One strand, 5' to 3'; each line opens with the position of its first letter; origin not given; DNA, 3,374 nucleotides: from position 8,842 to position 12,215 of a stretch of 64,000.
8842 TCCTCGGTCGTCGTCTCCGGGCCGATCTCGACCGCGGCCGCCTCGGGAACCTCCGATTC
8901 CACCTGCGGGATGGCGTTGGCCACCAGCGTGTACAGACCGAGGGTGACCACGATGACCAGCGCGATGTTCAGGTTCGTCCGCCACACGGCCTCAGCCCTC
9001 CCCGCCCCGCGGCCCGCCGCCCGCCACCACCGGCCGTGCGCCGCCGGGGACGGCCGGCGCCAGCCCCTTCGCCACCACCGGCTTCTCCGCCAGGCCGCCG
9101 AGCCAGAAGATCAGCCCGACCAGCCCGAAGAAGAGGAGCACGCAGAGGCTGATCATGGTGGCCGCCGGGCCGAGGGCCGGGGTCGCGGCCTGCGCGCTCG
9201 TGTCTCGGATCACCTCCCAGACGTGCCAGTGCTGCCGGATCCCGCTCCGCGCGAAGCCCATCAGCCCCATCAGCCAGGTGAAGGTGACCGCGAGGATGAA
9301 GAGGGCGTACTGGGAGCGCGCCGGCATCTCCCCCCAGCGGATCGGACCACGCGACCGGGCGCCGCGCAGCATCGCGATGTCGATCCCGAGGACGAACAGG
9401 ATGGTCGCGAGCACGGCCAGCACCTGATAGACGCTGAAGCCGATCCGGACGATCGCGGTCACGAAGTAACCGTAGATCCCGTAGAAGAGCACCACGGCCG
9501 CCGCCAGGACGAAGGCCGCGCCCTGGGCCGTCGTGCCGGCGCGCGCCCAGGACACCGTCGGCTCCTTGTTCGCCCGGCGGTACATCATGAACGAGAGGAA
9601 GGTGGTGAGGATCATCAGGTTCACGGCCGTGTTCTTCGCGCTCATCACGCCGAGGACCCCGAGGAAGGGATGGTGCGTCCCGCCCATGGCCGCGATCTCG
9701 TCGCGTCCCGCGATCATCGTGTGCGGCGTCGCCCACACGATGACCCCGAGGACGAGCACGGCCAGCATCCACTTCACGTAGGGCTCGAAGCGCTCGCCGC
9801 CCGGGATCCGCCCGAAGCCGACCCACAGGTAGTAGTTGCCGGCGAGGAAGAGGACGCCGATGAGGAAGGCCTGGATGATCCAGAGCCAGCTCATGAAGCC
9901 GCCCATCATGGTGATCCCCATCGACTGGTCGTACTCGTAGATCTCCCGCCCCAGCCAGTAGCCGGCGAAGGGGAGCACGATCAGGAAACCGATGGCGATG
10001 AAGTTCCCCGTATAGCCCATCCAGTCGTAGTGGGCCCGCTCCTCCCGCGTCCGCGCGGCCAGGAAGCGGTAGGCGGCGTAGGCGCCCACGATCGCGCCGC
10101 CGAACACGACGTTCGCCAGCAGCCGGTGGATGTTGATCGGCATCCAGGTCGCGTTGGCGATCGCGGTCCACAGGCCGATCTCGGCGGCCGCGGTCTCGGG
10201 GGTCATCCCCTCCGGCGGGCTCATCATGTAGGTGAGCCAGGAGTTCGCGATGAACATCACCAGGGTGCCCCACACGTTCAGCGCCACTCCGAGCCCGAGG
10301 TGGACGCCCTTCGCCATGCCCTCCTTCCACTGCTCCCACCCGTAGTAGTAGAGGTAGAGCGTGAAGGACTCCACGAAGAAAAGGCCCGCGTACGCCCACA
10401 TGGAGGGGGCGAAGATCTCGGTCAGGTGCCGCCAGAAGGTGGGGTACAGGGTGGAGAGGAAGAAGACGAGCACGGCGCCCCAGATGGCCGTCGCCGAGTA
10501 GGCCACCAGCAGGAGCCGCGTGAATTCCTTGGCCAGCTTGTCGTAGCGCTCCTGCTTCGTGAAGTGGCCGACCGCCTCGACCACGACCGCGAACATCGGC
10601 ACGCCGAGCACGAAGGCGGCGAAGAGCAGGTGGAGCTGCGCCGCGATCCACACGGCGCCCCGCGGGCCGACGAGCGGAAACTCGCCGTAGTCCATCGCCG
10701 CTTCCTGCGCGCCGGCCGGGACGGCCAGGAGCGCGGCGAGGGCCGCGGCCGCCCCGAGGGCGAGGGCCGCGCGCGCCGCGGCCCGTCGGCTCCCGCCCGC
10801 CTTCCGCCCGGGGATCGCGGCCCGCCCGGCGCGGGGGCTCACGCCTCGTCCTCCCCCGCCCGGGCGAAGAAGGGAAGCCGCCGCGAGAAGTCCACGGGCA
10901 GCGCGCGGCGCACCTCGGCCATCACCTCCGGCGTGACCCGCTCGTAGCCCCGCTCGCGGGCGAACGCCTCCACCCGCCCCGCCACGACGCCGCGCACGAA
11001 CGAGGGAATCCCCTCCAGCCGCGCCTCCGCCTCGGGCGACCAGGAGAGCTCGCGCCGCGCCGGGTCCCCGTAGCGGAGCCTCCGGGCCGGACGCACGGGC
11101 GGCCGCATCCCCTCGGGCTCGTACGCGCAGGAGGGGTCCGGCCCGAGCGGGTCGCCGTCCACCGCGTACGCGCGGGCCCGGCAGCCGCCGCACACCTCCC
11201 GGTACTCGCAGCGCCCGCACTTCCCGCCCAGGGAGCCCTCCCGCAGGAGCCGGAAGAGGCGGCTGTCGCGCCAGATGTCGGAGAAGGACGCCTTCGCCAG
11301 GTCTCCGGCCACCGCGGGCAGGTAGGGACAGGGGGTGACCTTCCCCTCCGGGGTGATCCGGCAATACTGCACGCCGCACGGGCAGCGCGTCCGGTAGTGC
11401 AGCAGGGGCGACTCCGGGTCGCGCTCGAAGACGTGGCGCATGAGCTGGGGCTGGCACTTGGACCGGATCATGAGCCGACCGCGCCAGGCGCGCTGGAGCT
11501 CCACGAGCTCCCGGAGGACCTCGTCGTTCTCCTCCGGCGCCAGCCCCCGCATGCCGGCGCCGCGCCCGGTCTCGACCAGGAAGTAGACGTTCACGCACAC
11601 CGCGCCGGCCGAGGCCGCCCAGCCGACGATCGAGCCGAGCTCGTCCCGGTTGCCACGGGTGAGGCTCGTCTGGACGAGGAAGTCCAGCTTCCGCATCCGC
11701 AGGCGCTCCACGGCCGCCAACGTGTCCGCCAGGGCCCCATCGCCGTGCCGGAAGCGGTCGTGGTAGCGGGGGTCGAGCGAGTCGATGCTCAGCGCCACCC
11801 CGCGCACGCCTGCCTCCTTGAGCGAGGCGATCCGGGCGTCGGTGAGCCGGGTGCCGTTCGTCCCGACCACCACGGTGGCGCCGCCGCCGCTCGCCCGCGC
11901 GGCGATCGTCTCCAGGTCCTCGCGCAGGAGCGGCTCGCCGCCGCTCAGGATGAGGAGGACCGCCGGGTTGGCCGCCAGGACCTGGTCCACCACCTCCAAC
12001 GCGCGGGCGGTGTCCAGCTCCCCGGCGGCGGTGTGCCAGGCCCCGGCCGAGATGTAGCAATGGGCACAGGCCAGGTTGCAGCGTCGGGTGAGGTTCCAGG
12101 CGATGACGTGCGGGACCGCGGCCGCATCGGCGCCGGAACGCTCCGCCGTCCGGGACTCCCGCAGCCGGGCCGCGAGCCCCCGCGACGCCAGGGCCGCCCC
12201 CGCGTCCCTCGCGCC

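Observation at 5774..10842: Cytochrome bd-family subunit without CydB, followed by three membrane-anchored c-type cytochromes carrying five heme c sites and an EB_dh-type heme domain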

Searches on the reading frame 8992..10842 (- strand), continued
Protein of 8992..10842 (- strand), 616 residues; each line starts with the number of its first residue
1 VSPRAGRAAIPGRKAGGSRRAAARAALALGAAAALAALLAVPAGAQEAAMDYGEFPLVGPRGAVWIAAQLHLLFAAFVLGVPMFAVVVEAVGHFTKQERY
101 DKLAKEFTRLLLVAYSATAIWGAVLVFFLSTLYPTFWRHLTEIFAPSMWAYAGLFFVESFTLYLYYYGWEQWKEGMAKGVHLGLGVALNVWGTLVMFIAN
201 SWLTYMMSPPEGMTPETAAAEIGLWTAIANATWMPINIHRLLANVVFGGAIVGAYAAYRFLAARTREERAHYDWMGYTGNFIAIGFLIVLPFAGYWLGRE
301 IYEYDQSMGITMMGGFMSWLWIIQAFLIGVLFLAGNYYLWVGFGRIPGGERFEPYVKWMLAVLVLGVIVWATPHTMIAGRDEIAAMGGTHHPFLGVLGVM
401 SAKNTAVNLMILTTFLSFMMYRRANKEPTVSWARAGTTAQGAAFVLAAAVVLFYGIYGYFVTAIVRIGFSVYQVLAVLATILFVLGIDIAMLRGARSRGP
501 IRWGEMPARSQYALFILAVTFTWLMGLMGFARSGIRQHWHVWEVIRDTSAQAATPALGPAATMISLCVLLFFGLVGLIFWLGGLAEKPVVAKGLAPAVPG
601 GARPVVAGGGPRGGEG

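Call 74: find_encoding_contigs(protein=P0509, flank=10000, max_places=2)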
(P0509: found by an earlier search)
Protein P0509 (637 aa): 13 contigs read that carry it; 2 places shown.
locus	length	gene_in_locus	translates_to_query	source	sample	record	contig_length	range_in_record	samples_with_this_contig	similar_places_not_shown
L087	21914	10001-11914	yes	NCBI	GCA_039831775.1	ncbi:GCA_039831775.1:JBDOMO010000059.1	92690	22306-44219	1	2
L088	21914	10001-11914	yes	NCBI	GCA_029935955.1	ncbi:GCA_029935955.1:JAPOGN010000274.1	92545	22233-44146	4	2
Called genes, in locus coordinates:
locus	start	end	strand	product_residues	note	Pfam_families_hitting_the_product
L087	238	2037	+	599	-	-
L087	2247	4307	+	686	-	PF00596:Aldolase_II, PF00106:adh_short, PF08659:KR, PF13561:adh_short_C2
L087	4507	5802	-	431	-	PF01590:GAF, PF13185:GAF_2, PF00990:GGDEF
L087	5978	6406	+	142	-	PF13474:SnoaL_3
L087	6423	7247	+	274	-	-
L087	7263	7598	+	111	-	PF07883:Cupin_2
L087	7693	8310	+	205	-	PF02570:CbiC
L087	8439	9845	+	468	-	PF01512:Complex1_51K, PF10531:SLBB, PF10589:NADH_4Fe-4S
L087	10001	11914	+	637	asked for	PF01654:Cyt_bd_oxida_I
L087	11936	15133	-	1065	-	PF01433:Peptidase_M1, PF04389:Peptidase_M28, PF01546:Peptidase_M20 (weak)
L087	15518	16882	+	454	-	PF00089:Trypsin, PF13365:Trypsin_2, PF00595:PDZ, PF13180:PDZ_2, PF17820:PDZ_6, PF00595:PDZ, PF13180:PDZ_2, PF17820:PDZ_6 (weak), +2 more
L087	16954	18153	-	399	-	PF00072:Response_reg, PF00512:HisKA, PF02518:HATPase_c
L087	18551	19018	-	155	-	PF00515:TPR_1 (faint), PF07719:TPR_2 (faint)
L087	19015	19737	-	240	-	-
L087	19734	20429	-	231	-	PF00551:Formyl_trans_N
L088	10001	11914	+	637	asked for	PF01654:Cyt_bd_oxida_I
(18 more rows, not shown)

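Call 75: find_encoding_contigs(protein=P0525, flank=10000, max_places=1)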
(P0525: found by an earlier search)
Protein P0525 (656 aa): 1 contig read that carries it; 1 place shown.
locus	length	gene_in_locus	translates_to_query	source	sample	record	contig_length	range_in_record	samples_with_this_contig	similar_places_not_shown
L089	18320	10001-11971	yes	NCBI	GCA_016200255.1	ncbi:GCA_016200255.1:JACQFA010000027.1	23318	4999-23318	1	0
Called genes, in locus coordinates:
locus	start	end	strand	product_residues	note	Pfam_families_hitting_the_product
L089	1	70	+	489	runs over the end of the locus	PF00672:HAMP, PF00512:HisKA, PF02518:HATPase_c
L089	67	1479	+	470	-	PF00072:Response_reg, PF00158:Sigma54_activat, PF14532:Sigma54_activ_2, PF07728:AAA_5, PF25601:AAA_lid_14, PF02954:HTH_8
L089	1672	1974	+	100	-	PF28533:DUF8429 (weak), PF28175:T4SS_LegC2C7 (weak), PF24319:DUF7491 (faint), PF06156:YabA (weak)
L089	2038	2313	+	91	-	-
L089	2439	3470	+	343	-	PF00586:AIRS, PF02769:AIRS_C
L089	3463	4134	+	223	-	PF00551:Formyl_trans_N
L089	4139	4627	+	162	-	PF07719:TPR_2 (faint), PF13176:TPR_7 (faint), PF13424:TPR_12 (faint), PF00515:TPR_1 (faint), PF13174:TPR_6 (faint), PF13181:TPR_8 (faint), PF13428:TPR_14 (faint), PF14559:TPR_19, +1 more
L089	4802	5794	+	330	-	PF10282:Lactonase (weak), PF21783:YNCE (weak), PF25174:Beta-prop_THOC3 (weak), PF02239:Cytochrom_D1, PF10282:Lactonase (weak), PF25174:Beta-prop_THOC3, PF21783:YNCE (weak), PF02239:Cytochrom_D1 (weak), +8 more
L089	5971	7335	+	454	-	PF07992:Pyr_redox_2, PF13450:NAD_binding_8 (faint)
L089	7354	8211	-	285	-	PF01513:NAD_kinase, PF20143:NAD_kinase_C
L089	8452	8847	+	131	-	PF00571:CBS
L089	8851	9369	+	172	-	PF13620:CarboxypepD_reg (weak)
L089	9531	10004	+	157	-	PF00034:Cytochrom_C (weak), PF13442:Cytochrome_CBB3 (weak)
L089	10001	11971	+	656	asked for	PF01654:Cyt_bd_oxida_I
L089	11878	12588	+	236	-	PF00034:Cytochrom_C, PF13442:Cytochrome_CBB3 (weak)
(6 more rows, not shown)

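Call 76: find_encoding_contigs(protein=P0160, flank=10000, max_places=1)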
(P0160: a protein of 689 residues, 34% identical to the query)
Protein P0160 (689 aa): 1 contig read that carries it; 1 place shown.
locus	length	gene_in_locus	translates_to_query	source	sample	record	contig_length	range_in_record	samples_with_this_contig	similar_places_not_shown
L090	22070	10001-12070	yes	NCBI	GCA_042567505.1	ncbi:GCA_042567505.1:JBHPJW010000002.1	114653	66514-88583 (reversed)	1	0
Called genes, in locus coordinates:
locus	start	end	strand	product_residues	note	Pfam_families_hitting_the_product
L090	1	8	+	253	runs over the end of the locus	PF02163:Peptidase_M50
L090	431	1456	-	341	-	PF14099:Polysacc_lyase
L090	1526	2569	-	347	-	PF14099:Polysacc_lyase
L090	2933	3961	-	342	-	PF14099:Polysacc_lyase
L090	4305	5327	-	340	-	PF14099:Polysacc_lyase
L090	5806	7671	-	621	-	PF01578:Cytochrom_C_asm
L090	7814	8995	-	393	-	PF05140:ResB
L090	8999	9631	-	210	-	-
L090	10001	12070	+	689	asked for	PF01654:Cyt_bd_oxida_I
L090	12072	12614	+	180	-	-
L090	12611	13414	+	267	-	PF00034:Cytochrom_C (weak), PF13442:Cytochrome_CBB3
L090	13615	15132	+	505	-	PF00034:Cytochrom_C, PF13442:Cytochrome_CBB3, PF00034:Cytochrom_C, PF13442:Cytochrome_CBB3 (weak), PF09459:EB_dh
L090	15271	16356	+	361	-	PF13442:Cytochrome_CBB3, PF00034:Cytochrom_C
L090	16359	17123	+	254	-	-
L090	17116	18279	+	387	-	-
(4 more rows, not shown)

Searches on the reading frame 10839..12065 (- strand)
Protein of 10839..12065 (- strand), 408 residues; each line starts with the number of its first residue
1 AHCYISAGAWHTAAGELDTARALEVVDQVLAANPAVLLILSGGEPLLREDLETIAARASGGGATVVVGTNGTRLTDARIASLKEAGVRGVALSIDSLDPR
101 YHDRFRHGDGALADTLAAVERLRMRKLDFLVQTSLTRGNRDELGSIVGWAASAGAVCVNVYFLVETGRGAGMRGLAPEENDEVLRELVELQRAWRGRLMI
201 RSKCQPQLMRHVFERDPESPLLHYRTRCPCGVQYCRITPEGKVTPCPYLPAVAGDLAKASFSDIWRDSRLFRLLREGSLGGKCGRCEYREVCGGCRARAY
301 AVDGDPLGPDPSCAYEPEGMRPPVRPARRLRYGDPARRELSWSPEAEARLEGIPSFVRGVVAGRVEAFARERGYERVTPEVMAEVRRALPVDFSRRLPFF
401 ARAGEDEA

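Call 9: search_protein_families(library=pfam, proteins=[window:10839-12065:-], max_evalue=0.01)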
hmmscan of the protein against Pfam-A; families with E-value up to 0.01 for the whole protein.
window:10839-12065:- (408 aa): 3 families
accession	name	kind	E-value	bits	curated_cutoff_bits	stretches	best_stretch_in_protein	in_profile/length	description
PF04055.27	Radical_SAM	-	4.6e-19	69.6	29.5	1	2-131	13-146/166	Radical SAM superfamily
PF08369.16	PCP_red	-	2.8e-15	56.5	32.5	1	342-386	1-45/45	Proto-chlorophyllide reductase 57 kD subunit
PF13186.11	SPASM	-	2.9e-08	34.3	21.5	1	228-287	1-67/67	Iron-sulfur cluster-binding domain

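Call 72: search_protein_families(library=ncbifam, proteins=[window:10839-12065:-], max_evalue=0.001)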
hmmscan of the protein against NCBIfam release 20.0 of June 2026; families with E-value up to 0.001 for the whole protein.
window:10839-12065:- (408 aa): 54 families (the best 25 are shown)
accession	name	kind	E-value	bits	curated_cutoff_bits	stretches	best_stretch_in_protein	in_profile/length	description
TIGR04055.1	rSAM_NirJ2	equivalog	4.1e-73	246.8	500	1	2-316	16-325/326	putative heme d1 biosynthesis radical SAM protein NirJ2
TIGR04545.1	rSAM_ahbD_hemeb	equivalog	1.7e-70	238.2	500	1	2-317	16-339/339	heme b synthase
TIGR04053.2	TIGR04053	equivalog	1e-63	215.8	395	2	2-216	24-237/366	TIGR04053 family radical SAM/SPASM domain-containing protein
TIGR04051.1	rSAM_NirJ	equivalog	7.1e-41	140.3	515.45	2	2-173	18-186/354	heme d1 biosynthesis radical SAM protein NirJ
TIGR04347.1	pseudo_SAM_Halo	equivalog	8.8e-40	137.2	525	2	2-191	54-242/390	TIGR04347 family pseudo-SAM/SPASM protein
TIGR04303.1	GeoRSP_rSAM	equivalog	1.2e-38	133.5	400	1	2-313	21-324/325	GeoRSP system radical SAM/SPASM protein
TIGR04546.1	rSAM_ahbC_deAc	equivalog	2.3e-31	109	650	1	2-314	55-384/390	12,18-didecarboxysiroheme deacetylase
TIGR04054.1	rSAM_NirJ1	equivalog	1.9e-29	102.5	650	2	2-173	52-220/387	putative heme d1 biosynthesis radical SAM protein NirJ1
TIGR02109.1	PQQ_syn_pqqE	equivalog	5.6e-28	97.9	381.35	1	13-317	33-334/358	pyrroloquinoline quinone biosynthesis protein PqqE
NF050035.1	rSAM_WgK_link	exception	2.4e-27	95.9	650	2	226-317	267-365/367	radical SAM/SPASM peptide maturase WgkB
TIGR03962.1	mycofact_rSAM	equivalog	8.7e-27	94.2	265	1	1-316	27-334/339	mycofactocin radical SAM maturase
TIGR04133.1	rSAM_w_lipo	hypoth_equivalog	6.8e-23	81.1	425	1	12-295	49-330/350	TIGR04133 family radical SAM/SPASM protein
TIGR03913.1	rad_SAM_trio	equivalog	1.2e-22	79.9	591.75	1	2-316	35-355/477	GDL motif peptide-associated radical SAM/SPASM maturase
TIGR04250.1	SCM_rSAM_ScmE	equivalog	5.6e-21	74.8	400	1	2-312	19-344/358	SynChlorMet cassette radical SAM/SPASM protein ScmE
TIGR04340.1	rSAM_ACGX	hypoth_equivalog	6.5e-21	74.9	400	1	2-314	19-338/341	radical SAM/SPASM domain protein, ACGX system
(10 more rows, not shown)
